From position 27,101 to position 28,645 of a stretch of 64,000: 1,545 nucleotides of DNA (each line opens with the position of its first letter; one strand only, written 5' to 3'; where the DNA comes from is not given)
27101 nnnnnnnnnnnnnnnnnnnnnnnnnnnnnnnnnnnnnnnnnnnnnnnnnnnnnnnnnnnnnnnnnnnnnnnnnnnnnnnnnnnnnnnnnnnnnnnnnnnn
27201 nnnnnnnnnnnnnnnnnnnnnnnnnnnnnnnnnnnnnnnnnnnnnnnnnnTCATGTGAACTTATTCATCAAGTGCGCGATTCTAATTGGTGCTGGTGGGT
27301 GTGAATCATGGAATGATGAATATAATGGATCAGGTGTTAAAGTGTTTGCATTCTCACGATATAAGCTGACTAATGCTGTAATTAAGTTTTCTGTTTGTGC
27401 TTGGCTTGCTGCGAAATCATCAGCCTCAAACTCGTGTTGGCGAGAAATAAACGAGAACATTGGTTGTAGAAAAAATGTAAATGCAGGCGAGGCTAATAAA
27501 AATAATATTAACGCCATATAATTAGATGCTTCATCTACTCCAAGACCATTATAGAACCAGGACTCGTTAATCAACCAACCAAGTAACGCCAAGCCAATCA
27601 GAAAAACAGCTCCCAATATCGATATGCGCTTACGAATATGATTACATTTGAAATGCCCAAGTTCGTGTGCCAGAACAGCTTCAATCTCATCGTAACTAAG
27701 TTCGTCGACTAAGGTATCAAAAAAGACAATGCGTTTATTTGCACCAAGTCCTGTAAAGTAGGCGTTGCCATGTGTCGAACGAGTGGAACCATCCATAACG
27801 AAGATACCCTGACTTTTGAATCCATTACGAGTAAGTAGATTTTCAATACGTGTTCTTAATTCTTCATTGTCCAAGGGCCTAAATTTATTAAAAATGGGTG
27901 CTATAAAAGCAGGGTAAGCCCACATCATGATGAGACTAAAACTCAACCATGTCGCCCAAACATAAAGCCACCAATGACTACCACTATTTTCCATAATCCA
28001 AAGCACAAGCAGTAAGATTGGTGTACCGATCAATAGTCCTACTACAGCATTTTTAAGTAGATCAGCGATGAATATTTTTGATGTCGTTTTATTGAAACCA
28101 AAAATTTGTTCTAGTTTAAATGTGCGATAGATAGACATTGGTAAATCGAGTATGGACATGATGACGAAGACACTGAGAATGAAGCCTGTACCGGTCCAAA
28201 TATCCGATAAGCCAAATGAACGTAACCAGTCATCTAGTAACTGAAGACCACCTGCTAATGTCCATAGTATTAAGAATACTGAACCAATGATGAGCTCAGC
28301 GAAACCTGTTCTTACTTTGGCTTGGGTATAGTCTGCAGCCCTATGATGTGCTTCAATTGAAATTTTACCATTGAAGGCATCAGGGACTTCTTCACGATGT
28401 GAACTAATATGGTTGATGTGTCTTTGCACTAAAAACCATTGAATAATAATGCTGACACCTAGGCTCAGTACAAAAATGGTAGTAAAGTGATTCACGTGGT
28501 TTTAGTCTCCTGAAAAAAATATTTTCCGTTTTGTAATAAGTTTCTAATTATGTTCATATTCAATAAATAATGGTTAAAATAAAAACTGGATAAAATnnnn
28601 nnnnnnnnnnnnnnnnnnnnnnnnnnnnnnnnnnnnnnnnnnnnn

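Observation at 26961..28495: Ste24-like M48 membrane protease translationally coupled to a small secreted CxxCH protein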

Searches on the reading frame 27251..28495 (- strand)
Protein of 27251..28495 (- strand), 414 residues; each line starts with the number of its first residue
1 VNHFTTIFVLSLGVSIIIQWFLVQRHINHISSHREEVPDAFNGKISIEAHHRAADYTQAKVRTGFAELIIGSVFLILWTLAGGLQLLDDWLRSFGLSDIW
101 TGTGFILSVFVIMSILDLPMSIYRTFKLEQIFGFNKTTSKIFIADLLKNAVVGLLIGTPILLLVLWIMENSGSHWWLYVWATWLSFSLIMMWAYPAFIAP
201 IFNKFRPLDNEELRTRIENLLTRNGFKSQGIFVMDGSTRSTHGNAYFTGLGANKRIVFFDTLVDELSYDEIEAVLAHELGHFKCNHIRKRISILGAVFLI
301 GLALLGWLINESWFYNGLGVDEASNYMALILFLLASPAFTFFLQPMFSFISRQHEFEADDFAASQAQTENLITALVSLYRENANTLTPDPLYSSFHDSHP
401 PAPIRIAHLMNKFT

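Call 3: search_protein_families(library=pfam, proteins=[window:27251-28495:-], max_evalue=1)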
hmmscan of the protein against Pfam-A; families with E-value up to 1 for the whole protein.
window:27251-28495:- (414 aa): 9 families
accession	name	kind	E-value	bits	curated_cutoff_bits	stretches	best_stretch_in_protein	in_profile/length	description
PF16491.10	Peptidase_M48_N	-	1.7e-58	197.9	27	1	27-204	2-179/179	CAAX prenyl protease N-terminal, five membrane helices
PF01435.24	Peptidase_M48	-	1.4e-35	123.3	20.3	1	207-410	1-183/186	Peptidase family M48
PF05569.17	Peptidase_M56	-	0.0024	17.5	31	1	174-285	97-207/296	BlaR1 peptidase M56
PF10263.15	SprT-like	-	0.0039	17.5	25.6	1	234-288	25-78/108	SprT-like family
PF24838.2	8xMP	-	0.0081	16.4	30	1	4-83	50-132/136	Octameric membrane protein family (8xMP)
PF10026.15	DUF2268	-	0.038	13.9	23.6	1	231-286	25-81/195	Predicted Zn-dependent protease (DUF2268)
PF04647.20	AgrB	-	0.041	13.7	23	1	154-217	78-141/185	Accessory gene regulator B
PF18894.6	PhageMetallopep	-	0.047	14.2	23.7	1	210-283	23-95/134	Putative phage metallopeptidase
PF05572.19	Peptidase_M43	-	0.22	11.9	23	1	236-282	29-79/152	Pregnancy-associated plasma protein-A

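Call 4: search_protein_families(library=ncbifam, proteins=[window:27251-28495:-], max_evalue=1)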
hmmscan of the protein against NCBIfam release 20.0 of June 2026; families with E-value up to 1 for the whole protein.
window:27251-28495:- (414 aa): 9 families
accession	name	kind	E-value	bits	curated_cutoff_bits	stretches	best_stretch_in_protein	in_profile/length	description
NF003965.0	PRK05457.1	equivalog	1.7e-12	47.3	245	1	239-385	101-247/285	protease HtpX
NF002775.0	PRK02870.1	equivalog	2e-11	43.7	285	1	242-384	143-284/338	zinc metalloprotease HtpX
NF002322.0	PRK01265.1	equivalog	3.4e-11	43.2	275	1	189-381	56-250/325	zinc metalloprotease HtpX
NF002826.0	PRK03001.1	equivalog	2.5e-10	40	369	1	217-383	74-231/285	zinc metalloprotease HtpX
NF002669.0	PRK02391.1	equivalog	3.5e-10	39.5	341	1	212-377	78-238/298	zinc metalloprotease HtpX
NF003425.0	PRK04897.1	equivalog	1e-09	38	355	1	231-392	100-264/298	zinc metalloprotease HtpX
NF052399.1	M48_lipo_LoiP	exception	2e-07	30.7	365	1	252-293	103-144/247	metalloprotease LoiP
NF002363.0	PRK01345.1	equivalog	9.1e-07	28.3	422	1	210-376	66-224/318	zinc metalloprotease HtpX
NF002839.0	PRK03072.1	equivalog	5e-05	22.5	412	1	243-375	100-229/291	zinc metalloprotease HtpX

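Call 51: search_solved_structures(query=window:27254-28495:-, max_evalue=0.00001, show_alignments=1)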
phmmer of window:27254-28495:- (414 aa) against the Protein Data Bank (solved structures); distinct sequences matched with E-value up to 0.00001: 5.
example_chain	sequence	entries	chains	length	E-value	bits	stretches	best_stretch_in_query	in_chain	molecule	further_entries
4il3_A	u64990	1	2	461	1.1e-61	212.4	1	21-407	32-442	Ste24p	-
4aw6_A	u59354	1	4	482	3.6e-47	164.5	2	98-267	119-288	CAAX PRENYL PROTEASE 1 HOMOLOG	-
6bh8_A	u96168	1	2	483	3.6e-47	164.5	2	98-267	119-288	CAAX prenyl protease 1 homolog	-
5syt_A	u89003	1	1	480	4.6e-47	164.2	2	98-267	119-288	CAAX prenyl protease 1 homolog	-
2ypt_A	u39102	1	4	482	2.6e-46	161.7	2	98-267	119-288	CAAX PRENYL PROTEASE 1 HOMOLOG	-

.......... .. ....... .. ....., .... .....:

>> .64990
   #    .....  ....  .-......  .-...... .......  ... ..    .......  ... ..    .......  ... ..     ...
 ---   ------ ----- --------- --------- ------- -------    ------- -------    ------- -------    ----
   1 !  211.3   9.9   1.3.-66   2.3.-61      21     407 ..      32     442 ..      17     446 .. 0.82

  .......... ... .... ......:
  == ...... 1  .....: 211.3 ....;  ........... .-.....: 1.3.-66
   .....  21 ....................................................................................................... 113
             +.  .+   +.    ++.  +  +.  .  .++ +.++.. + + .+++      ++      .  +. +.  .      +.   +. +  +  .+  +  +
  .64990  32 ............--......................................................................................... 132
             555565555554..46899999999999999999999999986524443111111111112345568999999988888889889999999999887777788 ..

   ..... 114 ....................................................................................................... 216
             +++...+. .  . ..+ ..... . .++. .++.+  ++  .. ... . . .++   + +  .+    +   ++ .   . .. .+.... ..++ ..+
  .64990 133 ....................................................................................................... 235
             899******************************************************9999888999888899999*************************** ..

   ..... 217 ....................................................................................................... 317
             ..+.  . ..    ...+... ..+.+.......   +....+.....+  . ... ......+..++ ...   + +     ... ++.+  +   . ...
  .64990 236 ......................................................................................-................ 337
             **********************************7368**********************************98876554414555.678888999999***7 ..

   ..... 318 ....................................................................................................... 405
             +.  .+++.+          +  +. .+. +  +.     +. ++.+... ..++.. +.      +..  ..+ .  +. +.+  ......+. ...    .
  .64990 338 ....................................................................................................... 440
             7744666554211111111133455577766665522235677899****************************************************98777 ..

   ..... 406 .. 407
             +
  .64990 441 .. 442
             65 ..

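Call 54: find_homologous_proteins(query=window:27254-28495:-, max_evalue=1e-30)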
Query window:27254-28495:- (414 aa): 8000 proteins with E <= 1e-30 among 8000 candidates; the best 120 are listed.
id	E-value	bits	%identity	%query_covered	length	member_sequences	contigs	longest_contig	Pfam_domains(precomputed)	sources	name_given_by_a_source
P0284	6.1e-276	933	100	100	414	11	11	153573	PF01435.25,PF16491.11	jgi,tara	tara:strand:+ start:2417 stop:3661 length:1245 start_codon:yes stop_codon:yes gene_type:complete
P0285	1.1e-252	856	90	100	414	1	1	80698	PF01435.25,PF16491.11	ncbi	-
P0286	2.8e-252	855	91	100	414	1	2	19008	PF01435.25,PF16491.11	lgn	-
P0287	3.2e-252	855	90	100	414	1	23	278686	PF01435.25,PF16491.11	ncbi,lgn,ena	-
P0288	7.0e-252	854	90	100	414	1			PF01435.25,PF16491.11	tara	tara:strand:- start:1435 stop:2679 length:1245 start_codon:yes stop_codon:yes gene_type:complete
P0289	1.1e-251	853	90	100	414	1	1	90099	PF01435.25,PF16491.11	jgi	jgi:STE24 endopeptidase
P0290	1.3e-251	853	90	100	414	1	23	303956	PF01435.25,PF16491.11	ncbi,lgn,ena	-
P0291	2.8e-251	852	89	100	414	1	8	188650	PF01435.25,PF16491.11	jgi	jgi:STE24 endopeptidase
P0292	3.0e-251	852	89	100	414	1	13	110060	PF01435.25,PF16491.11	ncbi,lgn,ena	-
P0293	4.0e-251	851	90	100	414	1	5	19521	PF01435.25,PF16491.11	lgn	-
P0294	4.2e-251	851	90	100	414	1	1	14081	PF01435.25,PF16491.11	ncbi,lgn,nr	ncbi:MAG: integral membrane zinc-metalloprotease [marine bacterium B5-7]|nr:MAG: integral membrane z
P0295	5.2e-251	851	89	100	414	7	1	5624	PF01435.25,PF16491.11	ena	-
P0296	6.6e-251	851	89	100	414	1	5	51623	PF01435.25,PF16491.11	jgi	-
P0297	1.8e-250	849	89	100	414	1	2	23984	PF01435.25,PF16491.11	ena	-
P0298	3.8e-250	848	90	100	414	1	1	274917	PF01435.25,PF16491.11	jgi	jgi:STE24 endopeptidase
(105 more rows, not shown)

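Call 56: find_encoding_contigs(protein=P0284, flank=3000, max_places=3)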
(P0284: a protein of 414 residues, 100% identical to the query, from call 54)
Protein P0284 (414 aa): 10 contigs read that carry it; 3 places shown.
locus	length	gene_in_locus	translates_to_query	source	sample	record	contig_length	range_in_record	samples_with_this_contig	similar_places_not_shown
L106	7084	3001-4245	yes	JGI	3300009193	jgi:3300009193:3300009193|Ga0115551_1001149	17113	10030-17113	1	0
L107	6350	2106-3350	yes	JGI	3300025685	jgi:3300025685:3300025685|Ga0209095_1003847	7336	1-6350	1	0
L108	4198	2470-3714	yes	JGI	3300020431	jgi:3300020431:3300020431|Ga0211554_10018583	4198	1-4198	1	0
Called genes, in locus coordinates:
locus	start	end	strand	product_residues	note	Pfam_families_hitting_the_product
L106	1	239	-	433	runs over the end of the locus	PF11741:AMIN, PF01520:Amidase_3, PF01476:LysM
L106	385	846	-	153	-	PF02367:TsaE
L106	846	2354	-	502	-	PF03853:YjeF_N, PF01256:Carb_kinase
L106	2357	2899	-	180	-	PF00929:RNase_T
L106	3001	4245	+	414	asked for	PF16491:Peptidase_M48_N, PF01435:Peptidase_M48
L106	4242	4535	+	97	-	-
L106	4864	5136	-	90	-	-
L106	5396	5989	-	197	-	PF21176:RecR_HhH, PF02132:RecR_ZnF (faint), PF01751:Toprim, PF13662:Toprim_4, PF21175:RecR_C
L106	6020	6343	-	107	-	PF02575:YbaB_DNA_bd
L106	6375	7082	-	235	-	?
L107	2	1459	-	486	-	?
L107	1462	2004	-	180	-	PF00929:RNase_T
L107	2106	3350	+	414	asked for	PF16491:Peptidase_M48_N, PF01435:Peptidase_M48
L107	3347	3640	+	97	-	-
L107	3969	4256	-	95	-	-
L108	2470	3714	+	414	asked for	PF16491:Peptidase_M48_N, PF01435:Peptidase_M48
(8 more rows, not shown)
